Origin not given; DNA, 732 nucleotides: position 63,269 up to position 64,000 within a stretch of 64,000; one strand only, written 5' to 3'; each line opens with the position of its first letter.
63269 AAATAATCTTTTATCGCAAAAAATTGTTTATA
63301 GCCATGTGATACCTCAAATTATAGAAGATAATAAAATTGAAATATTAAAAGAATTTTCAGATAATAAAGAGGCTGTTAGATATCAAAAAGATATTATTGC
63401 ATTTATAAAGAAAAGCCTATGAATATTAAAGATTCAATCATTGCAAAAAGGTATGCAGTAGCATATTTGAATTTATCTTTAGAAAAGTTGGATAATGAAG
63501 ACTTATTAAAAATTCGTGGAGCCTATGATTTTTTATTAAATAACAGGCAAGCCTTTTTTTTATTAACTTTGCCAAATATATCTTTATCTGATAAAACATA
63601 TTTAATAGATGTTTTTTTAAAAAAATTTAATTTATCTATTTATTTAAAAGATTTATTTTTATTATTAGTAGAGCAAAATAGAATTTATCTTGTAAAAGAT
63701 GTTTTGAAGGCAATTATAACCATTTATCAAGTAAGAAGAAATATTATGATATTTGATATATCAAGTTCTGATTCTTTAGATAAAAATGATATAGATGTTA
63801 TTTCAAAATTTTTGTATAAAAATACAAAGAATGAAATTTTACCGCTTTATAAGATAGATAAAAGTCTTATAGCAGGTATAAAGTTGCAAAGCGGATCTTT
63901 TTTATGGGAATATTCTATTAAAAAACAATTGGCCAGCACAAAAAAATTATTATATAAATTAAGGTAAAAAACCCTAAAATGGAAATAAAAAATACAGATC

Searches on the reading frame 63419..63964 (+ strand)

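Call 47: search_protein_families(library=pfam, proteins=[window:63419-63964:+], max_evalue=0.0001)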
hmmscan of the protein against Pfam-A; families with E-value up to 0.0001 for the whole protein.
window:63419-63964:+ (182 aa): 1 family
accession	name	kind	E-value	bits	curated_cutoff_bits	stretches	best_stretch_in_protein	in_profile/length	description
PF00213.23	OSCP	-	1.6e-21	77.6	22.3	1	8-177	1-171/172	ATP synthase delta (OSCP) subunit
